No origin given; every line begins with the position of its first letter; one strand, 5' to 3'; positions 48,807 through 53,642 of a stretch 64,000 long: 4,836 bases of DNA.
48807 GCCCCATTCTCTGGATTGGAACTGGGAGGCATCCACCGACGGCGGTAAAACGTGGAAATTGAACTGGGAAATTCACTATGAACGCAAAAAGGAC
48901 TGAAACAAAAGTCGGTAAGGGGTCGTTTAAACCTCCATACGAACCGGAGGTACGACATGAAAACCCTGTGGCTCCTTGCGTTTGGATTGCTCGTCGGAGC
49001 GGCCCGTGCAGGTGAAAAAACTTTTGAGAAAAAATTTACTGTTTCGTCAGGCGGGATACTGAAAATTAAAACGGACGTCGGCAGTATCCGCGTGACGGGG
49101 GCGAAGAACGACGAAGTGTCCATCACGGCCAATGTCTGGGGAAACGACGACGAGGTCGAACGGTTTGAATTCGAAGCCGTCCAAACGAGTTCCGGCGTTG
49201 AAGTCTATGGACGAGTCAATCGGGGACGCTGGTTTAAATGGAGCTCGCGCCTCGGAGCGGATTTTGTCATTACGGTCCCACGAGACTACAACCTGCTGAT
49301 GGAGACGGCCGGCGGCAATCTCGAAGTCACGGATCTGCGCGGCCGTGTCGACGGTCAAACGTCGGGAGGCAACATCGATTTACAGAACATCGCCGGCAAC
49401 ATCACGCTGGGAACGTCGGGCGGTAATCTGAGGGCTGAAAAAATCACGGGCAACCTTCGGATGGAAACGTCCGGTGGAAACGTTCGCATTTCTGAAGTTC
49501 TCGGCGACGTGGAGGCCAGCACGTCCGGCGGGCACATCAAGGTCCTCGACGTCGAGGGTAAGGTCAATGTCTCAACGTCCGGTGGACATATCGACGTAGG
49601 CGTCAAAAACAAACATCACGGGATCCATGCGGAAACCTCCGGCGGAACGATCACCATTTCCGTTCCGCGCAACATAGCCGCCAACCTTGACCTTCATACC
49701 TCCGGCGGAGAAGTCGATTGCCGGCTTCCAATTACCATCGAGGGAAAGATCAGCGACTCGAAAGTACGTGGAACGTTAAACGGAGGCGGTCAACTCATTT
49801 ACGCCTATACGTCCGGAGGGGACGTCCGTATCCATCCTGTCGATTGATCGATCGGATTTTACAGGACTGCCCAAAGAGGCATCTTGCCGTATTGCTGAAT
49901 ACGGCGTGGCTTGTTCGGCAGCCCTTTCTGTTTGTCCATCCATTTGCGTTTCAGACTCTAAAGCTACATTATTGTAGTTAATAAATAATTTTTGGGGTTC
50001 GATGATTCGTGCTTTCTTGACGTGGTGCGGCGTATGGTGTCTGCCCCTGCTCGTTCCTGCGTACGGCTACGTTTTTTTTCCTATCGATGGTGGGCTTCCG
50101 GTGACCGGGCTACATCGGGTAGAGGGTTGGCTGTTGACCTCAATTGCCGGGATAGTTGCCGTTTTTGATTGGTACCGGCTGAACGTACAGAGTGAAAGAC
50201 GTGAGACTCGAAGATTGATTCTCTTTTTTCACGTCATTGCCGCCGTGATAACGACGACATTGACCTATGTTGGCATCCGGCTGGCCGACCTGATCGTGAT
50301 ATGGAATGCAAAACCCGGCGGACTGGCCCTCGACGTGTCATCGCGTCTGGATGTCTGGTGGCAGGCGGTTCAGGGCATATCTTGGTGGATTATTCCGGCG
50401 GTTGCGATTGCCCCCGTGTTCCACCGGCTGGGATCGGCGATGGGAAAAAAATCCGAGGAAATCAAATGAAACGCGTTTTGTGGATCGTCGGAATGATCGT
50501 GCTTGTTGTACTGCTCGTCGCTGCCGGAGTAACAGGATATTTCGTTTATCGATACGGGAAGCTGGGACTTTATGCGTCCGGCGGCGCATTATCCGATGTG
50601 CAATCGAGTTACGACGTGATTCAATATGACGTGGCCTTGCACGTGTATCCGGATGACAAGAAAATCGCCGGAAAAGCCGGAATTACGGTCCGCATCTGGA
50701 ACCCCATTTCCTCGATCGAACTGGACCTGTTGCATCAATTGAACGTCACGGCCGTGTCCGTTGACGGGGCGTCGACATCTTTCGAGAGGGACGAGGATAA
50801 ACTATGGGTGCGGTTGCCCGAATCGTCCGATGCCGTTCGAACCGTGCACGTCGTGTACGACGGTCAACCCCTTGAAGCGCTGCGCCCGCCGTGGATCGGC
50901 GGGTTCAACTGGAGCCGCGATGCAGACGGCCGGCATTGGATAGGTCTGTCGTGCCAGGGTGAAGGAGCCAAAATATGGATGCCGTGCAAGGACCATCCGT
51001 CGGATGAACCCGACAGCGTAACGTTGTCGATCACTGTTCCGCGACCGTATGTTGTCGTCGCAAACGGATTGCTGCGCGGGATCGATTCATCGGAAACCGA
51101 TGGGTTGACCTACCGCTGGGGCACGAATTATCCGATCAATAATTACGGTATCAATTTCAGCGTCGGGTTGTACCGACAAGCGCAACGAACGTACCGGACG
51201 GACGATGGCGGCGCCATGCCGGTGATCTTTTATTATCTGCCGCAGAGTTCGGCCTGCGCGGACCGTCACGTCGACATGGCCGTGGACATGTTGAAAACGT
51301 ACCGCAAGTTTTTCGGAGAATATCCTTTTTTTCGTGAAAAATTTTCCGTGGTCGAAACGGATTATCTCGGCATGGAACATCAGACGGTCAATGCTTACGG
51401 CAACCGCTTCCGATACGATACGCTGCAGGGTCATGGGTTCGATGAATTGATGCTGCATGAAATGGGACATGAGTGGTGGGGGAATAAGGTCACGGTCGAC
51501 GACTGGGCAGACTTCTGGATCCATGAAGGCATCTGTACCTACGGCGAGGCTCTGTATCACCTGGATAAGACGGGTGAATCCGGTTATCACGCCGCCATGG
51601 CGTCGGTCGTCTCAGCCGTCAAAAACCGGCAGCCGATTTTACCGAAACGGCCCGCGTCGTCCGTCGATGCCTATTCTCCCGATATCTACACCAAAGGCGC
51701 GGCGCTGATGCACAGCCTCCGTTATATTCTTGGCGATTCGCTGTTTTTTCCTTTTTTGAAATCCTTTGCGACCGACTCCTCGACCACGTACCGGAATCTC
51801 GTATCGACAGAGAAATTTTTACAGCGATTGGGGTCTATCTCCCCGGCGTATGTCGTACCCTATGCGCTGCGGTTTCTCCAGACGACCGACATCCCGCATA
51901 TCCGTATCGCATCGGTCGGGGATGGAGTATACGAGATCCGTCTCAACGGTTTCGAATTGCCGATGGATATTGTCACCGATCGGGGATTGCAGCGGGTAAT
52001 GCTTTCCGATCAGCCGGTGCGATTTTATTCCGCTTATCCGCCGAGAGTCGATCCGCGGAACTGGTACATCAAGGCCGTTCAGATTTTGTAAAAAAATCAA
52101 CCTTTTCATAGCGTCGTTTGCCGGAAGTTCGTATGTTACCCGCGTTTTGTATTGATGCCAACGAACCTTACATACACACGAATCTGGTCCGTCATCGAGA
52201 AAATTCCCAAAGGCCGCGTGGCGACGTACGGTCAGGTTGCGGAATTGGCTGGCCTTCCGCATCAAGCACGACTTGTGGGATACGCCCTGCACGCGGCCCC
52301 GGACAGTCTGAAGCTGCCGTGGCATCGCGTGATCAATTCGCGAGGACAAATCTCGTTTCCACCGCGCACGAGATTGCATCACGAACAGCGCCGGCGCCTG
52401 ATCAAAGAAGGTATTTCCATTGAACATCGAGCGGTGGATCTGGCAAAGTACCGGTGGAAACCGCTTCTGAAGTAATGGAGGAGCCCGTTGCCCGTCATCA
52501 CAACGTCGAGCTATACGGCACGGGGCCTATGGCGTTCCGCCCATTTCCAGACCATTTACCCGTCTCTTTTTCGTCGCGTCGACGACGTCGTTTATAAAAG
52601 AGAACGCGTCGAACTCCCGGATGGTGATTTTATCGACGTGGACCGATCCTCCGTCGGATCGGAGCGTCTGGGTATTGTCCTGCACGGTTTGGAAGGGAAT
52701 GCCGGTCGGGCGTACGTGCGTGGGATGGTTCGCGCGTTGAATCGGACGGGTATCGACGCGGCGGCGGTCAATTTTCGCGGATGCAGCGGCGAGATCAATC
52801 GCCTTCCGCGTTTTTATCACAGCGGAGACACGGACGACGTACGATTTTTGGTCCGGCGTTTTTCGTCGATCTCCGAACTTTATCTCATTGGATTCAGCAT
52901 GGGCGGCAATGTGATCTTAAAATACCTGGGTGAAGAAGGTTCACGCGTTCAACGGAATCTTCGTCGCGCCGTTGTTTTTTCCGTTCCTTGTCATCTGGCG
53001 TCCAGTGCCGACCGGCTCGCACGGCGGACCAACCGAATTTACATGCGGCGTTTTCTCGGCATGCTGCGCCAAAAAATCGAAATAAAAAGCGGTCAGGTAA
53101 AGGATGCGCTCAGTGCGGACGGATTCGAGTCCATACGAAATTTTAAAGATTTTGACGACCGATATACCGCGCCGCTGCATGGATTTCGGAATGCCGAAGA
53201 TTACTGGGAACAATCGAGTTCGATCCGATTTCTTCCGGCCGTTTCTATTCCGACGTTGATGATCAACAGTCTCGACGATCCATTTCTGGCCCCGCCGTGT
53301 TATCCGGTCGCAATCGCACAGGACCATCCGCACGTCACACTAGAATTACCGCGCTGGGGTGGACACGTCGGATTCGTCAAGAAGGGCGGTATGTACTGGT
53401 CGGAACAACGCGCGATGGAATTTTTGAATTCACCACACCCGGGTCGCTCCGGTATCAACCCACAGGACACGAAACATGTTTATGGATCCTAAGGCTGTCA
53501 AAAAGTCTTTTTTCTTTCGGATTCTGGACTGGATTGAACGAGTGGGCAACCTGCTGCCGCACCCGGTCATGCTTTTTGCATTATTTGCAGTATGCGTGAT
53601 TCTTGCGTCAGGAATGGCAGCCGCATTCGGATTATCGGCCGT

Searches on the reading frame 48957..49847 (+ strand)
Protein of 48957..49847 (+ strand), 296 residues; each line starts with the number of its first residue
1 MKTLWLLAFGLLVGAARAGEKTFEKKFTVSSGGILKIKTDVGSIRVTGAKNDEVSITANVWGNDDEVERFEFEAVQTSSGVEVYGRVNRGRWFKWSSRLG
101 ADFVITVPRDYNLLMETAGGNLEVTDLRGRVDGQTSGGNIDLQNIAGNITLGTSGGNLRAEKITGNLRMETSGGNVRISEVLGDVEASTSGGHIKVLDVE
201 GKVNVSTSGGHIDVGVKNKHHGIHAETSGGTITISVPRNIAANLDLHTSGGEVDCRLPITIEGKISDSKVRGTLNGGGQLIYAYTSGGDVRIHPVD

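Call 13: search_protein_families(library=pfam, proteins=[window:48957-49847:+], max_evalue=0.01)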
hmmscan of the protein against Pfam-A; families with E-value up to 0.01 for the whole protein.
window:48957-49847:+ (296 aa): 1 family
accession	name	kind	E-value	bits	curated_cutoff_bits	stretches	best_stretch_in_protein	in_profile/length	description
PF13349.12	DUF4097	-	3.2e-15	56.6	22.9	1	37-292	6-246/247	Toastrack DUF4097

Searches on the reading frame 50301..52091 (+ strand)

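Call 44: search_protein_families(library=pfam, proteins=[window:50301-52091:+], max_evalue=0.00001)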
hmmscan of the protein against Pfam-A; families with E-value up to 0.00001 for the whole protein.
window:50301-52091:+ (596 aa): 2 families
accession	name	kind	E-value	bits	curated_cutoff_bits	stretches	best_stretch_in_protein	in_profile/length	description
PF01433.26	Peptidase_M1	-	5e-20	72.5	27.7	1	325-510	4-203/218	Peptidase family M1 domain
PF17900.6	Peptidase_M1_N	-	1.3e-08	35.6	25.8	1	108-278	4-181/186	Peptidase M1 N-terminal domain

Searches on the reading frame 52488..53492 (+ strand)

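Call 13: search_protein_families(library=pfam, proteins=[window:52488-53492:+], max_evalue=0.01)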
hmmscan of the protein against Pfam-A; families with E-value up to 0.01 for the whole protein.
window:52488-53492:+ (334 aa): 3 families
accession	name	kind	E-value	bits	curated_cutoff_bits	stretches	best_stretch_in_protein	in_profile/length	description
PF00561.26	Abhydrolase_1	-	8.6e-16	58.8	25.8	1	63-297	4-242/245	alpha/beta hydrolase fold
PF12146.15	Hydrolase_4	-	2.1e-07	30.9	27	1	63-211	8-151/239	Serine aminopeptidase, S33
PF12697.13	Abhydrolase_6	-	1.5e-06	29.5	26.3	1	64-293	3-204/217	Alpha/beta hydrolase family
